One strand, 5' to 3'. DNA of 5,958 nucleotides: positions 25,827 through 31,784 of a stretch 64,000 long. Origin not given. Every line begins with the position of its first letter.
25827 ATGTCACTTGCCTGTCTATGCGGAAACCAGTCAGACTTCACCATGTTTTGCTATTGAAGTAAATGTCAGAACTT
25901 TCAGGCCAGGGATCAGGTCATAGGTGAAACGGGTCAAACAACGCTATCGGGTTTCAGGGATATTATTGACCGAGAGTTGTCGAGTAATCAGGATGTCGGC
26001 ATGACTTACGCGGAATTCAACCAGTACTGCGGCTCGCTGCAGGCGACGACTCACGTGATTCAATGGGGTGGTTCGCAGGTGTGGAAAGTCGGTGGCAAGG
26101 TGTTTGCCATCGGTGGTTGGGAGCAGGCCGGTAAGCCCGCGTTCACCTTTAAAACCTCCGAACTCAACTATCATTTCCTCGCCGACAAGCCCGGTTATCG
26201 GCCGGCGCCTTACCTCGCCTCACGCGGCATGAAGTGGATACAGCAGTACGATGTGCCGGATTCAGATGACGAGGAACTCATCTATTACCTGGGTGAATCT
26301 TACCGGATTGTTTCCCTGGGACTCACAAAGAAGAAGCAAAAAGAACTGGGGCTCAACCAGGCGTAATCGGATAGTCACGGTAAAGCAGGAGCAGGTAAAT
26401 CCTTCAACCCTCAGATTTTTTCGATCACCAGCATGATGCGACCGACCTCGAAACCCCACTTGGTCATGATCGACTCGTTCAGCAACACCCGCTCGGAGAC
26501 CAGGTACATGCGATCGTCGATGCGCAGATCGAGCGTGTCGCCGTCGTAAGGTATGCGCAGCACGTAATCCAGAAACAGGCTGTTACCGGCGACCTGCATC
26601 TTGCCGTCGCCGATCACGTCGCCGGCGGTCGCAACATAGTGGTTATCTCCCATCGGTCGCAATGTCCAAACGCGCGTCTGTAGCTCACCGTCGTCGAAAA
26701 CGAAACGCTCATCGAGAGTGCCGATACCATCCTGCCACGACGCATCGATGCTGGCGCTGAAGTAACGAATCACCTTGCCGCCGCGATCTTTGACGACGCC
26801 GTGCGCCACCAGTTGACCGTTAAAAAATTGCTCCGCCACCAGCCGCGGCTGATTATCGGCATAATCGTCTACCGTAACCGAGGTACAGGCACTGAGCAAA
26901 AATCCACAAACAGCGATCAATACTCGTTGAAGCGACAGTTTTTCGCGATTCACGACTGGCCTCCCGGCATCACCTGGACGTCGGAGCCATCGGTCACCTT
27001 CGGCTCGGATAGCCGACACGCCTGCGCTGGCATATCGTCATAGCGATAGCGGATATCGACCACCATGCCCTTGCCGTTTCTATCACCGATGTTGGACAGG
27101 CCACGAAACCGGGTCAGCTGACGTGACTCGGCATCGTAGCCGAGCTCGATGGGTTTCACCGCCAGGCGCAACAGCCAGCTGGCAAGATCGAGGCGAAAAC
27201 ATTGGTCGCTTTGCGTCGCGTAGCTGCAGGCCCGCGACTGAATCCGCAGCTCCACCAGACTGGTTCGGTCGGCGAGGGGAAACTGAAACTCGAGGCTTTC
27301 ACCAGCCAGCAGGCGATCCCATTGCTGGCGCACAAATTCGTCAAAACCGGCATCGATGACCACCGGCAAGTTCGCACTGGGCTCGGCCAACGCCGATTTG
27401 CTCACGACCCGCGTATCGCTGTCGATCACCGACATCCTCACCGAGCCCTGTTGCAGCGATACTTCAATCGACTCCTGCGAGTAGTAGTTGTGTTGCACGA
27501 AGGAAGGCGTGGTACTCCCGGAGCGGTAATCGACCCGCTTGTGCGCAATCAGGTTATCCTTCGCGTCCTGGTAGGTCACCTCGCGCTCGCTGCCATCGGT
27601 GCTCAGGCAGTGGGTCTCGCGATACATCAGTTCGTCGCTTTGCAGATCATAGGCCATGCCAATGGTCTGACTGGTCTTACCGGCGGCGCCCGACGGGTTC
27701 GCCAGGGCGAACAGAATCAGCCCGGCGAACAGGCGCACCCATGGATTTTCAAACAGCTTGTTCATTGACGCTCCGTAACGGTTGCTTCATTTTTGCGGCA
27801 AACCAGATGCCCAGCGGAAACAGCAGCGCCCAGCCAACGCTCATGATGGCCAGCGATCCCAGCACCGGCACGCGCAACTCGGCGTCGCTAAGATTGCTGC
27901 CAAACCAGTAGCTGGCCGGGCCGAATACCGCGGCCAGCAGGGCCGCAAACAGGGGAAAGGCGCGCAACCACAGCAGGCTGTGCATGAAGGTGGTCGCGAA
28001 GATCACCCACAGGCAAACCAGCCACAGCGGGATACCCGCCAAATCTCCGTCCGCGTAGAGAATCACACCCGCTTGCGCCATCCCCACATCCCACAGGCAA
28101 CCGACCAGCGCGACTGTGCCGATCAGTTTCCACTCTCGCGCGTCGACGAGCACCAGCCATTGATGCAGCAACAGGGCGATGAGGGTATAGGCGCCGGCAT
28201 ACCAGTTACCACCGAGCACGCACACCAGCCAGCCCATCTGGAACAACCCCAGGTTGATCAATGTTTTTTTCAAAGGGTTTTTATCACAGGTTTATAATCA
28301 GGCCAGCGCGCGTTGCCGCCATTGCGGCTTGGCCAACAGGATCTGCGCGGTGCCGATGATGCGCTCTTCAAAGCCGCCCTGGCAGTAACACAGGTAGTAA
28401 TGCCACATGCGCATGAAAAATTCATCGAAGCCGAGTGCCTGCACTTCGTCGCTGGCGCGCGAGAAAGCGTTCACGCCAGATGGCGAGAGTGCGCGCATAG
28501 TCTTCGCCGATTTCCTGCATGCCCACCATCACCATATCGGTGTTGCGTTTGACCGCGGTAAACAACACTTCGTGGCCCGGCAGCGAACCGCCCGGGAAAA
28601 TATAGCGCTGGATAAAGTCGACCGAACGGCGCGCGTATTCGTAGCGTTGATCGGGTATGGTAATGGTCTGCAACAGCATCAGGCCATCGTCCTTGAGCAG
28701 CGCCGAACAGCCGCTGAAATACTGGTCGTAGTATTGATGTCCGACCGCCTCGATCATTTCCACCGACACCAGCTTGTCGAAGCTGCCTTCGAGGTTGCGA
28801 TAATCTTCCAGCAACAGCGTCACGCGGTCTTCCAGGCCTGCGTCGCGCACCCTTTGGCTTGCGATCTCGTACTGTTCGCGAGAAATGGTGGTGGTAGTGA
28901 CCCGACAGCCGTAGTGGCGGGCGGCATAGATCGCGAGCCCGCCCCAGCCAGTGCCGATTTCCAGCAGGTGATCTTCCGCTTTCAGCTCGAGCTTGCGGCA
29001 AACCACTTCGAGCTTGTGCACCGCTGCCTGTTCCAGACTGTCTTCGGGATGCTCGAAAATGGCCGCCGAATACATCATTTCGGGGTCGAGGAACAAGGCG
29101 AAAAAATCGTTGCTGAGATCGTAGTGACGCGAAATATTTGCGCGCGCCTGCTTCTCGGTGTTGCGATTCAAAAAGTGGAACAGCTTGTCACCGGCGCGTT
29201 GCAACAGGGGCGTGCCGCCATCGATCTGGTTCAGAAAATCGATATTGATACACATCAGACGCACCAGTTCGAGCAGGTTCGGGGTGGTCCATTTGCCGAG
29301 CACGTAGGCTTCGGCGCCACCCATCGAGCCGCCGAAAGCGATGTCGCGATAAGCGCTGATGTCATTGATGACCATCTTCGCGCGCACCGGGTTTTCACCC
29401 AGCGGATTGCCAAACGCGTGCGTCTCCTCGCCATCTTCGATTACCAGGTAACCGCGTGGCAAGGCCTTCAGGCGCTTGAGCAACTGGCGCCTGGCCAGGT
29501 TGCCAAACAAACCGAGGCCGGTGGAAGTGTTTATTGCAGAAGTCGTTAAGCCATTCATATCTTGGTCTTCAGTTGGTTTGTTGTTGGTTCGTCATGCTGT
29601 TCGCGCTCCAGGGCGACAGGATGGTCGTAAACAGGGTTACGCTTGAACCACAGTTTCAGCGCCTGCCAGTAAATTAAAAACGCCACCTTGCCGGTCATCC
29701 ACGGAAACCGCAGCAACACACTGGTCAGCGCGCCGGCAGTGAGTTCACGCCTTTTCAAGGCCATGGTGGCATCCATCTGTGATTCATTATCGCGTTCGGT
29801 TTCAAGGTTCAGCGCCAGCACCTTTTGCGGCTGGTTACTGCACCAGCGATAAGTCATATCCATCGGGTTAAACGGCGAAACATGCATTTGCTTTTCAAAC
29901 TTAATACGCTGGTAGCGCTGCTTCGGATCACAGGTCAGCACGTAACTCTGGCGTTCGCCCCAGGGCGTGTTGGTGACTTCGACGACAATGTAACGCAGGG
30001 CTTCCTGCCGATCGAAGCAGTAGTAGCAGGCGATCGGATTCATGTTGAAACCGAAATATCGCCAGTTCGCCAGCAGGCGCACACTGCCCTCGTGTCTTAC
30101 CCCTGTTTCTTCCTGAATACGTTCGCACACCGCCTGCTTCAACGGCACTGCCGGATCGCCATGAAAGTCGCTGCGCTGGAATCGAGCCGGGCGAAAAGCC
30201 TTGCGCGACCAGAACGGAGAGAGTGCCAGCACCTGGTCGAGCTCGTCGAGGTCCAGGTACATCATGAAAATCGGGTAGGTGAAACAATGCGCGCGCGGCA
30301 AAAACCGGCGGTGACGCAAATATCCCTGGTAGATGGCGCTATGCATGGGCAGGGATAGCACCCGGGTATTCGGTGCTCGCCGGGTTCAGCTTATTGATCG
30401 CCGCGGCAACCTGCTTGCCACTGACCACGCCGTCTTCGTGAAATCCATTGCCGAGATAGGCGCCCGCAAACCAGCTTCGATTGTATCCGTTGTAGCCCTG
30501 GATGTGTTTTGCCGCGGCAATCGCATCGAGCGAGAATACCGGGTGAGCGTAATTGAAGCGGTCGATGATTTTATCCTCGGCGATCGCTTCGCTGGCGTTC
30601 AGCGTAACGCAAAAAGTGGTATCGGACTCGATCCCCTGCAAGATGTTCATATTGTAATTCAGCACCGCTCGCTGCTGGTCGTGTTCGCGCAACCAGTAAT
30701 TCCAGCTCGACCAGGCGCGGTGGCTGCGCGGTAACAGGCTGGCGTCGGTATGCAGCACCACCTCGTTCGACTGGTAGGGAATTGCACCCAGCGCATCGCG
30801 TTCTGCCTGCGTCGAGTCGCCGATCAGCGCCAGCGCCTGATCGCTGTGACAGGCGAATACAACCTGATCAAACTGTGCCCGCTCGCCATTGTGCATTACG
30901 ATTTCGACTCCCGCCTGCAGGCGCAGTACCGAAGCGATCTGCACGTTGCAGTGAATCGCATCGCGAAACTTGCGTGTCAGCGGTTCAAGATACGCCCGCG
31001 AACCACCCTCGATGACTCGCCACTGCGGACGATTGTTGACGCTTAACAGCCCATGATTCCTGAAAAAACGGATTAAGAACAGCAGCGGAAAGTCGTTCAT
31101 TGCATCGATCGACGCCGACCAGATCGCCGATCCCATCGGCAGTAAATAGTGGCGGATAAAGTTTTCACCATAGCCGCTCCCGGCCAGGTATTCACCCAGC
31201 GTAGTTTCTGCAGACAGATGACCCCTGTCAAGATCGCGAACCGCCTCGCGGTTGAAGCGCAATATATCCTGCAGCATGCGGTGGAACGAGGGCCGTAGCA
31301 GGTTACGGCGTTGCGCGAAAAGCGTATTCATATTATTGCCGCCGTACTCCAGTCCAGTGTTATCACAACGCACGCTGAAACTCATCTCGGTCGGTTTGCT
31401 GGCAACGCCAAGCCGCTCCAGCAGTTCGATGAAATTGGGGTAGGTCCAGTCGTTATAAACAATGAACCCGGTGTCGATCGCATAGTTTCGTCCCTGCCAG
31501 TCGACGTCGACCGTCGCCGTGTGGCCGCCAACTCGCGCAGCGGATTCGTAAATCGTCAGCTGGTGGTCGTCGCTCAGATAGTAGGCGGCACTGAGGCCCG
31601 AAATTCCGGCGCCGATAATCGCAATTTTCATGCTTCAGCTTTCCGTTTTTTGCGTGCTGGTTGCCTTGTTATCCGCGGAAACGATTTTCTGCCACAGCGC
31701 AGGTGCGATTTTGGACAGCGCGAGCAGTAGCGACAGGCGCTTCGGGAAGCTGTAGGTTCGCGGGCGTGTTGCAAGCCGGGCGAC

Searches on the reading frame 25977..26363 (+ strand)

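Call 18: search_protein_families(library=pfam, proteins=[window:25977-26363:+], max_evalue=0.001)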
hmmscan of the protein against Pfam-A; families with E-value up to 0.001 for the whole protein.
window:25977-26363:+ (129 aa): 1 family
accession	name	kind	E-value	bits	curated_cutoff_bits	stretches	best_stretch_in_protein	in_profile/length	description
PF04237.18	YjbR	-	3e-11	44.2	30.1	1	20-110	2-87/88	YjbR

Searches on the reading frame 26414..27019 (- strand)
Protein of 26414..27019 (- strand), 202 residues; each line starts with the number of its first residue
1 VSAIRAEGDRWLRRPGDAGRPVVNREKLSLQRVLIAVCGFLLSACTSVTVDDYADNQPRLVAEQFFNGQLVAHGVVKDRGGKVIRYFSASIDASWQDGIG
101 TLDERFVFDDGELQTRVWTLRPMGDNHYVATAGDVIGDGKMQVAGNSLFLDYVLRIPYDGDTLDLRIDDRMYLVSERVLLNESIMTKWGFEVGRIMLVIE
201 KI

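Call 18: search_protein_families(library=pfam, proteins=[window:26414-27019:-], max_evalue=0.001)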
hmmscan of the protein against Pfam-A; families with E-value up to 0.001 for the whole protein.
window:26414-27019:- (202 aa): 1 family
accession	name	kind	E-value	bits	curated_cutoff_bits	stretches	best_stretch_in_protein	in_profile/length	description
PF12915.13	DUF3833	-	7.9e-60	201.6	25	1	40-201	2-163/163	Protein of unknown function (DUF3833)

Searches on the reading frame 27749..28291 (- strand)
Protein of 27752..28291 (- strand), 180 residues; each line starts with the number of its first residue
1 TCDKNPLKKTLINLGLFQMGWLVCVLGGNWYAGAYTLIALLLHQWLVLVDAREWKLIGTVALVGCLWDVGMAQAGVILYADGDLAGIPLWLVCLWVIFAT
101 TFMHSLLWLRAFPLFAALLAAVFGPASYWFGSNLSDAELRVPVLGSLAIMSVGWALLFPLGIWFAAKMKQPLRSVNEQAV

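Call 9: search_protein_families(library=pfam, proteins=[window:27752-28291:-], max_evalue=0.01)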
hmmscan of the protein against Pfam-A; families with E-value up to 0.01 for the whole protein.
window:27752-28291:- (180 aa): 1 family
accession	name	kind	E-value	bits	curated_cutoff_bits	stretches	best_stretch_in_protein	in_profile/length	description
PF11086.13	DUF2878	-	4.7e-35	121.6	27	1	11-160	2-154/154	Protein of unknown function (DUF2878)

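Call 55: find_encoding_contigs(protein=window:27749-28273:-, flank=10000, max_places=6)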
Protein window:27749-28273:- (174 aa): no gene with exactly this product is on record in the collection.

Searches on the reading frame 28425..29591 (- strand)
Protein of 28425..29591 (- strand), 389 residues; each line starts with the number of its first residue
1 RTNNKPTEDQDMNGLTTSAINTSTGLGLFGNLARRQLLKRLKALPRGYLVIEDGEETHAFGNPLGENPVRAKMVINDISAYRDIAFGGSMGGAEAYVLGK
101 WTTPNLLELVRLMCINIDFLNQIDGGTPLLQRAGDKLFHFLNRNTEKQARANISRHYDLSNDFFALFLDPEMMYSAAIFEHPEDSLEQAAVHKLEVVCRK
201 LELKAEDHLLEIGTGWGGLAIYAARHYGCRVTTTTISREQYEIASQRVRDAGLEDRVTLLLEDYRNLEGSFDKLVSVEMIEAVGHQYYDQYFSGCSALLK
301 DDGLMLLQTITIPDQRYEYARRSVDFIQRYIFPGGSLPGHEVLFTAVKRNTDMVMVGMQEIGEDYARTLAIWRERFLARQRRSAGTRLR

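Call 9: search_protein_families(library=pfam, proteins=[window:28425-29591:-], max_evalue=0.01)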
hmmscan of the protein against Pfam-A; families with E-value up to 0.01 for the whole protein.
window:28425-29591:- (389 aa): 7 families
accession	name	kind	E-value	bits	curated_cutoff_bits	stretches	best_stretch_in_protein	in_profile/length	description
PF02353.26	CMAS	-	1e-78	264.9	27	1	146-381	3-238/273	Mycolic acid cyclopropane synthetase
PF13649.12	Methyltransf_25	-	3.3e-12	47.4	27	1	210-303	2-97/97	Methyltransferase domain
PF08241.18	Methyltransf_11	-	9.4e-10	39.4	21.2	1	210-306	1-94/95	Methyltransferase domain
PF08242.18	Methyltransf_12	-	2.3e-09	38.3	30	1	210-304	1-97/98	Methyltransferase domain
PF13489.12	Methyltransf_23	-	2e-08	34.6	27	1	203-318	20-124/164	Methyltransferase domain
PF13847.12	Methyltransf_31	-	0.00013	22.1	27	1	204-311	2-113/145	Methyltransferase domain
PF01596.23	Methyltransf_3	-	0.0075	16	22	0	202-307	41-152/204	O-methyltransferase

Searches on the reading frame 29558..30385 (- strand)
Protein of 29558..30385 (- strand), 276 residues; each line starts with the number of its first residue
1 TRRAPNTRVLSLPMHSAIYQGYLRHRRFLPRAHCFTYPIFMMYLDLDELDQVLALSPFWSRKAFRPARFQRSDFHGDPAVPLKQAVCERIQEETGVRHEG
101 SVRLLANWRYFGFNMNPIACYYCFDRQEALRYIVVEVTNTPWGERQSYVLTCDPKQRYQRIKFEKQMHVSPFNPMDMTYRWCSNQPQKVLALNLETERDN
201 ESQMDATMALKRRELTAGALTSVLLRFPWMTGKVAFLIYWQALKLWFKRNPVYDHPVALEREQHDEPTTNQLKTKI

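Call 18: search_protein_families(library=pfam, proteins=[window:29558-30385:-], max_evalue=0.001)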
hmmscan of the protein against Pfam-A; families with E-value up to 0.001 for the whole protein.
window:29558-30385:- (276 aa): 1 family
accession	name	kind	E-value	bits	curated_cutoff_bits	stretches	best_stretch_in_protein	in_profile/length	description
PF07103.16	DUF1365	-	3.5e-78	262.9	25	1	18-256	1-233/235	Protein of unknown function (DUF1365)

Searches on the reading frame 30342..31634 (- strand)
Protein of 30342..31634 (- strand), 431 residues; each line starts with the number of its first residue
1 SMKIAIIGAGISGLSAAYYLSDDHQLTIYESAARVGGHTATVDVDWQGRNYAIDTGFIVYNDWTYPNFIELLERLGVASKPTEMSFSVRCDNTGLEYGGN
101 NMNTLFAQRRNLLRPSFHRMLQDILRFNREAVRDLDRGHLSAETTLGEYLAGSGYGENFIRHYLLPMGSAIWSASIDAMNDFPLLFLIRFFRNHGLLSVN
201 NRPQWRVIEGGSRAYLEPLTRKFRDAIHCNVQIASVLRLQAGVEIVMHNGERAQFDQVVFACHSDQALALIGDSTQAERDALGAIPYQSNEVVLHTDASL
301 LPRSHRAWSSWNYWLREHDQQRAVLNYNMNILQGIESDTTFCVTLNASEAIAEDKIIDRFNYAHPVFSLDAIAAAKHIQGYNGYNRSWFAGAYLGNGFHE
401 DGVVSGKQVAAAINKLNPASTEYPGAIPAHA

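Call 19: search_protein_families(library=pfam, proteins=[window:30342-31634:-], max_evalue=0.001)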
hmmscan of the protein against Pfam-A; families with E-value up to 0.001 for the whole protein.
window:30342-31634:- (431 aa): 4 families
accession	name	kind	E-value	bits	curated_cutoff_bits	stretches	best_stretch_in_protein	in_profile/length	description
PF01593.30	Amino_oxidase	-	5.8e-23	82.3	19.8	1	11-289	1-283/443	Flavin containing amine oxidoreductase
PF13450.12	NAD_binding_8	-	6.6e-14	52.4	21.9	1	6-75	1-68/68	NAD(P)-binding Rossmann-like domain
PF01266.30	DAO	-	6e-07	29.7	27.9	1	3-39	1-38/353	FAD dependent oxidoreductase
PF01946.23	Thi4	-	0.00051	19.8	26.2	1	2-38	18-56/235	Thi4 family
